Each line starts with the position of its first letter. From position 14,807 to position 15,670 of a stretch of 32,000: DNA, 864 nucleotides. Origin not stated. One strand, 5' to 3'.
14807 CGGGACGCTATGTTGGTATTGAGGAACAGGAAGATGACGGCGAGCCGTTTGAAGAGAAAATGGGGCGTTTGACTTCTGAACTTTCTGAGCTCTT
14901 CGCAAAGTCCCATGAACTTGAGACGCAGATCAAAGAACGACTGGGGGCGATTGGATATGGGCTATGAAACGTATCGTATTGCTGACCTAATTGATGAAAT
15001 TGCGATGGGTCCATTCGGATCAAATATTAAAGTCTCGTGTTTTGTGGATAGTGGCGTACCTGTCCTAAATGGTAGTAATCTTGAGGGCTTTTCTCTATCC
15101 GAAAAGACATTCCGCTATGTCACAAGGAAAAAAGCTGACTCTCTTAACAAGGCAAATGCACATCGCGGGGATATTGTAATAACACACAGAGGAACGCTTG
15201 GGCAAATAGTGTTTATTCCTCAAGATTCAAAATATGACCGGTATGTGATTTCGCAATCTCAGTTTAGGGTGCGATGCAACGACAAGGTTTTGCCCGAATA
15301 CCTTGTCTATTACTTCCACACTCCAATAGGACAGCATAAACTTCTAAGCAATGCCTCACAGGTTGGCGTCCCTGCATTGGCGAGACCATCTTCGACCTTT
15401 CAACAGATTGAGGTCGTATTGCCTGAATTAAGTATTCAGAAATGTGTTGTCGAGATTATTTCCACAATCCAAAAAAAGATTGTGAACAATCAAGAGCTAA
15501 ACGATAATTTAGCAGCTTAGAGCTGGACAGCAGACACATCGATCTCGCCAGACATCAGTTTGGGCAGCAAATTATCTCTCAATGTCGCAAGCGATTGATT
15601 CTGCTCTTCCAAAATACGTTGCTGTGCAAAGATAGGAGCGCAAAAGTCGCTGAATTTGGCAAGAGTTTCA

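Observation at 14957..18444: Two-locus, four-site invertible hsdS shufflon with a defined truncated state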

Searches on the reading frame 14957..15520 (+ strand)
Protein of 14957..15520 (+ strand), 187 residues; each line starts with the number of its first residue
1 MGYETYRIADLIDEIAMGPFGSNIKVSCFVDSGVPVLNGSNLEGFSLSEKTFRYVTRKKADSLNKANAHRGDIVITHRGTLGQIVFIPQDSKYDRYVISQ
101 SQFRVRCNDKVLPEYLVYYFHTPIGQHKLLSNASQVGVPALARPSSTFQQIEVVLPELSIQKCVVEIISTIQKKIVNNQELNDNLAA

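Call 5: search_protein_families(library=pfam, proteins=[window:14957-15520:+])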
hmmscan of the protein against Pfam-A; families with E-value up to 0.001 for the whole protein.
window:14957-15520:+ (187 aa): 1 family
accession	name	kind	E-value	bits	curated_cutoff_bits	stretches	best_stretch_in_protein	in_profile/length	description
PF01420.25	Methylase_S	-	7.3e-10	39.7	22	1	29-184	26-165/168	Type I restriction modification DNA specificity domain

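Call 12: list_cluster_members(proteins=[window:14957-15517:+, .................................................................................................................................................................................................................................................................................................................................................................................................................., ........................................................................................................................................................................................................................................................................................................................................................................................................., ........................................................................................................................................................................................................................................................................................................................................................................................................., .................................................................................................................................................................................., window:17271-18422:+, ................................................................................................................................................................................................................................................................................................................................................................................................, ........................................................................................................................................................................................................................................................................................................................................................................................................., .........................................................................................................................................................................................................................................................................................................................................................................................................])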
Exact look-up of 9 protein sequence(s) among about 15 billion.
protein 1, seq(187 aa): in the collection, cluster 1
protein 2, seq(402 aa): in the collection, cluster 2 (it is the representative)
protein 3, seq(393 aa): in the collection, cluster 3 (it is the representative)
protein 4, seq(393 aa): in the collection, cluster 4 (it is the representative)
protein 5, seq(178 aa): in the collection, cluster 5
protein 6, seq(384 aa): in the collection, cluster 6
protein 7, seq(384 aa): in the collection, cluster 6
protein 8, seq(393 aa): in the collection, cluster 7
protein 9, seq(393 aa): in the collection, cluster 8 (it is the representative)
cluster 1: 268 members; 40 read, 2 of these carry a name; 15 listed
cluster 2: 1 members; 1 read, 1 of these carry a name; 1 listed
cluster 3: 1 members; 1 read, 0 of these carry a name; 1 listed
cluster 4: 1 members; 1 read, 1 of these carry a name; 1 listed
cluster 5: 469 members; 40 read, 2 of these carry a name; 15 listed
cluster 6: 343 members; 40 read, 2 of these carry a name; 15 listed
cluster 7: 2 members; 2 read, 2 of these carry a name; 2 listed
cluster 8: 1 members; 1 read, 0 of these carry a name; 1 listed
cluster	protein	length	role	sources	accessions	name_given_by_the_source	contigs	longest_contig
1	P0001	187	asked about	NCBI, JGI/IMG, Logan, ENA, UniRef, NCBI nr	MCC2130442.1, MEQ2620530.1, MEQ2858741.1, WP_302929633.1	restriction endonuclease subunit S [Oscillospiraceae bacterium CLA-AA-H272] | type I restriction enzyme S subunit | Restriction endonuclease subunit S n=1 Tax=Brotocaccenecus cirricatena TaxID=3064195 ...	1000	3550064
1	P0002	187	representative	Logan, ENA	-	-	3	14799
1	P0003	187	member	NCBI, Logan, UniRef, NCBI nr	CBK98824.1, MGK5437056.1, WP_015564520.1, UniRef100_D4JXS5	restriction endonuclease subunit S [Faecalibacterium prausnitzii] | Restriction endonuclease S subunits n=1 Tax=Faecalibacterium prausnitzii L2-6 ...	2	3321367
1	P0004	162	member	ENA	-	-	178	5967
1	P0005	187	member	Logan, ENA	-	-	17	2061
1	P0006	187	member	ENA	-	-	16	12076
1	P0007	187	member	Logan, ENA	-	-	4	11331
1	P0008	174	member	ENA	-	-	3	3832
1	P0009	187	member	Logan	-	-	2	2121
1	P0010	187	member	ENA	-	-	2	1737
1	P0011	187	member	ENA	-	-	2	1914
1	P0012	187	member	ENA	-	-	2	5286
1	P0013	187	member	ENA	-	-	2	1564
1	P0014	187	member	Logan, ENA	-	-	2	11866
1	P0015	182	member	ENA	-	-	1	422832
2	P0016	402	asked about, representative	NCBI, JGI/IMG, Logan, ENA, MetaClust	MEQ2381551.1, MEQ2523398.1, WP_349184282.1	restriction endonuclease subunit S [Lachnospiraceae bacterium CLA-AA-H58] | type I restriction enzyme S subunit | \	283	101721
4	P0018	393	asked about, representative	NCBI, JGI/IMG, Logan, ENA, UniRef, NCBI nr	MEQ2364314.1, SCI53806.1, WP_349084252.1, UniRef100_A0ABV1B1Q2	EcoKI restriction-modification system protein HsdS [uncultured Clostridium sp.] | type I restriction enzyme S subunit | Restriction endonuclease subunit S n=2 Tax=root TaxID=1 RepID=A0ABV1B1Q2_9FIRM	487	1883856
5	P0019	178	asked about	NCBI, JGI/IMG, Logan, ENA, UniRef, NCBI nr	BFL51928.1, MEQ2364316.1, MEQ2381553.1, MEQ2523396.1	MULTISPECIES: restriction endonuclease subunit S [Bacteria] | restriction endonuclease S subunit | Restriction endonuclease subunit S n=1 Tax=Coprococcus intestinihominis TaxID=3133154 ...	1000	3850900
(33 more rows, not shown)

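Call 14: find_encoding_contigs(protein=P0016, flank=5000, max_places=10)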
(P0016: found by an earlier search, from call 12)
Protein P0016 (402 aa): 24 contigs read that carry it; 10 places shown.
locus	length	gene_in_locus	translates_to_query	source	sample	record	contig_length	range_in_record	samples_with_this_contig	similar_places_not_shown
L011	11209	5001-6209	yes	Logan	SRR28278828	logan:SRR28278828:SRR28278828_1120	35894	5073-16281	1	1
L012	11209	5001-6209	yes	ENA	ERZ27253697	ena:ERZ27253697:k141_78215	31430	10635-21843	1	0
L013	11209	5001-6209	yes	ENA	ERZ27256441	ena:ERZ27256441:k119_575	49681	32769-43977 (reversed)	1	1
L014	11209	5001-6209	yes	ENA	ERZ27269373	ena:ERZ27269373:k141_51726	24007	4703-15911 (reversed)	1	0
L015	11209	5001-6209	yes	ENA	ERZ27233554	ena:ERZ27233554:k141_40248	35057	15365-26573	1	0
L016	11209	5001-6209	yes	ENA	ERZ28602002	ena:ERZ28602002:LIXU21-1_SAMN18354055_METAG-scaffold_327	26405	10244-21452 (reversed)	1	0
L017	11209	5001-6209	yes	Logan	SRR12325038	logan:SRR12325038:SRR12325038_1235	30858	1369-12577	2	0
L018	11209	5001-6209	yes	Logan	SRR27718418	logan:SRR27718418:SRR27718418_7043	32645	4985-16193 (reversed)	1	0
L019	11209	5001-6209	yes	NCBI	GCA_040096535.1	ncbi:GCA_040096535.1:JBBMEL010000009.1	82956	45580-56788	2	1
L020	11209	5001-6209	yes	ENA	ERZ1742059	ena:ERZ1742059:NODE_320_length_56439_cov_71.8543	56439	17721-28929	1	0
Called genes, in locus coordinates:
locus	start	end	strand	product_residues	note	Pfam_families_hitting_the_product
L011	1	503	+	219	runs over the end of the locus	-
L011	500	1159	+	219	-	PF04402:SIMPL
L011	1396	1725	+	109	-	PF21983:NikA-like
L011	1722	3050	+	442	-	PF03432:Relaxase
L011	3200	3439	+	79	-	PF13443:HTH_26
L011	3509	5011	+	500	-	PF12161:HsdM_N, PF02384:N6_Mtase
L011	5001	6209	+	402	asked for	PF01420:Methylase_S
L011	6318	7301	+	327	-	PF02899:Phage_int_SAM_1 (weak), PF13495:Phage_int_SAM_4, PF00589:Phage_integrase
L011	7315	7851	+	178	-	PF01420:Methylase_S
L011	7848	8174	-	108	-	-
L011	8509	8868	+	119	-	-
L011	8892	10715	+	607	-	PF03235:GmrSD_N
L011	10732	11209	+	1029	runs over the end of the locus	PF04313:HSDR_N, PF04851:ResIII, PF18766:SWI2_SNF2, PF22679:T1R_D3-like, PF11867:T1RH-like_C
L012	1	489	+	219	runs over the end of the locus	-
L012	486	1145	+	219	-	PF04402:SIMPL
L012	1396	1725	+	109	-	PF21983:NikA-like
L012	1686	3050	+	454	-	PF03432:Relaxase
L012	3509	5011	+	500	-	PF12161:HsdM_N, PF02384:N6_Mtase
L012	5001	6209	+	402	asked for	PF01420:Methylase_S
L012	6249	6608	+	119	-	-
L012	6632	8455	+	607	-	PF03235:GmrSD_N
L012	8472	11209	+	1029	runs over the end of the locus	PF04313:HSDR_N, PF04851:ResIII, PF18766:SWI2_SNF2, PF22679:T1R_D3-like, PF11867:T1RH-like_C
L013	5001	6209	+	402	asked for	PF01420:Methylase_S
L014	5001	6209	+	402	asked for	PF01420:Methylase_S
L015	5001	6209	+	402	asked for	PF01420:Methylase_S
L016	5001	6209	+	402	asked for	PF01420:Methylase_S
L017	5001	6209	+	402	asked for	PF01420:Methylase_S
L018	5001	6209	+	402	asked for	PF01420:Methylase_S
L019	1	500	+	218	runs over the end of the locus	-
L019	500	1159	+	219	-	PF04402:SIMPL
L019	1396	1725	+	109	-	PF21983:NikA-like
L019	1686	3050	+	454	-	PF03432:Relaxase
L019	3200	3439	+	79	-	PF13443:HTH_26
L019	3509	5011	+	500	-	PF12161:HsdM_N, PF02384:N6_Mtase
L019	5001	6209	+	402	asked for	PF01420:Methylase_S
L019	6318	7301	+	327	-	PF02899:Phage_int_SAM_1 (weak), PF13495:Phage_int_SAM_4, PF00589:Phage_integrase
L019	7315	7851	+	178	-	PF01420:Methylase_S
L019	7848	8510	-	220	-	PF01420:Methylase_S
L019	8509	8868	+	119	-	-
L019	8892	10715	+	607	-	PF03235:GmrSD_N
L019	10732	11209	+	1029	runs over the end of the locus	PF04313:HSDR_N, PF04851:ResIII, PF18766:SWI2_SNF2, PF22679:T1R_D3-like, PF11867:T1RH-like_C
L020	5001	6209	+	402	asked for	PF01420:Methylase_S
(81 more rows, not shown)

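Call 23: search_protein_families(library=ncbifam, proteins=[window:14957-15520:+], max_evalue=0.001)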
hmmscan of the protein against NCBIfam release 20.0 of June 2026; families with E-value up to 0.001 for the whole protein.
window:14957-15520:+ (187 aa): 2 families
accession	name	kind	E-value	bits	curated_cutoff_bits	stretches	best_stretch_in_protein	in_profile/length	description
NF047740.1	antiphage_MADS5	equivalog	1.2e-12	47.5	400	1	6-181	275-448/461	methylation-associated defense system restriction endonuclease subunit S MAD5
NF007278.0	PRK09737.1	equivalog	1.4e-08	33.9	662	1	31-165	245-379/461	type I restriction-modification system specificity subunit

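Call 59: find_encoding_contigs(protein=P0018, flank=3600, max_places=10)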
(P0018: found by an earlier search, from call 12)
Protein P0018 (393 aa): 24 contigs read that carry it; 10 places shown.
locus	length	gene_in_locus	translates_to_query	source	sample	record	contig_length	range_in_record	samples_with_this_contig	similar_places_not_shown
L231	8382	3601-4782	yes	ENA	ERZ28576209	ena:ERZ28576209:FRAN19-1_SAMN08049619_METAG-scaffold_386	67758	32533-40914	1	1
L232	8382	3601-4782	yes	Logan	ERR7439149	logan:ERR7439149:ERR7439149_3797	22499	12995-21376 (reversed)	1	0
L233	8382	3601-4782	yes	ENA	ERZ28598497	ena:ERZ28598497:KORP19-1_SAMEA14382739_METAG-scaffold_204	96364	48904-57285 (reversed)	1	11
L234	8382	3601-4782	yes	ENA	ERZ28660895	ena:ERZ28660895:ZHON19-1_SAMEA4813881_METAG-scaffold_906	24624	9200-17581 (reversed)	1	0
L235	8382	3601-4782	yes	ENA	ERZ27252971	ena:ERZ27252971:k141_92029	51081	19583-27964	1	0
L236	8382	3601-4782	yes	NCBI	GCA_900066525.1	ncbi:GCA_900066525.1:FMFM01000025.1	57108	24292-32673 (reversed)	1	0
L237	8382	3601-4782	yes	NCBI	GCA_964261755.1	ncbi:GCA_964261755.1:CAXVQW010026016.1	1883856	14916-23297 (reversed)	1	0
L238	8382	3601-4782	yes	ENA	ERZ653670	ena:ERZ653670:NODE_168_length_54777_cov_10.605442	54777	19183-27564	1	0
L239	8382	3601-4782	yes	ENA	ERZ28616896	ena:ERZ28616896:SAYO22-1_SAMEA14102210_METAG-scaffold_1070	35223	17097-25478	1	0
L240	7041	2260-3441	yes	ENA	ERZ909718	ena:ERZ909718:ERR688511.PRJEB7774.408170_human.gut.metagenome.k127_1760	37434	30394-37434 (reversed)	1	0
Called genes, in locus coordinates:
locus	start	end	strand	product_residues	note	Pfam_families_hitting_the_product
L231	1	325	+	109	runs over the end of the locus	PF21983:NikA-like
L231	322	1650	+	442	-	PF03432:Relaxase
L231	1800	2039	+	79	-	PF13443:HTH_26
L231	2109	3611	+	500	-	PF12161:HsdM_N, PF02384:N6_Mtase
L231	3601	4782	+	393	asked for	PF01420:Methylase_S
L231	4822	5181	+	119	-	-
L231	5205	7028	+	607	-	PF03235:GmrSD_N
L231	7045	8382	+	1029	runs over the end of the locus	PF04313:HSDR_N, PF04851:ResIII, PF18766:SWI2_SNF2, PF22679:T1R_D3-like, PF11867:T1RH-like_C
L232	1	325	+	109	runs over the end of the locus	PF21983:NikA-like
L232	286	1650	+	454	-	PF03432:Relaxase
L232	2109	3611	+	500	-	PF12161:HsdM_N, PF02384:N6_Mtase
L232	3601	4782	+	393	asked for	PF01420:Methylase_S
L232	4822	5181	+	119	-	-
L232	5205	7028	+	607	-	PF03235:GmrSD_N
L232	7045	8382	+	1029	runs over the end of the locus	PF04313:HSDR_N, PF04851:ResIII, PF18766:SWI2_SNF2, PF22679:T1R_D3-like, PF11867:T1RH-like_C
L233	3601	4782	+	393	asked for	PF01420:Methylase_S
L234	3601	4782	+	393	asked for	PF01420:Methylase_S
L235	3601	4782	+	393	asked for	PF01420:Methylase_S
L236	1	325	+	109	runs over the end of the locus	PF21983:NikA-like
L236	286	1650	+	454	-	PF03432:Relaxase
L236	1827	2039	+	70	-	PF13443:HTH_26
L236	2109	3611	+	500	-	PF12161:HsdM_N, PF02384:N6_Mtase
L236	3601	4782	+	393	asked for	PF01420:Methylase_S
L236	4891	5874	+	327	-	PF02899:Phage_int_SAM_1 (weak), PF13495:Phage_int_SAM_4, PF00589:Phage_integrase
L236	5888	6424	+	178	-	PF01420:Methylase_S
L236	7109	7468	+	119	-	-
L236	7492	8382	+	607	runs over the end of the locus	PF03235:GmrSD_N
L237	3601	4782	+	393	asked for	PF01420:Methylase_S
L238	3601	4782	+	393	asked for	PF01420:Methylase_S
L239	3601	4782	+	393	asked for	PF01420:Methylase_S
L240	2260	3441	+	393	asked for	PF01420:Methylase_S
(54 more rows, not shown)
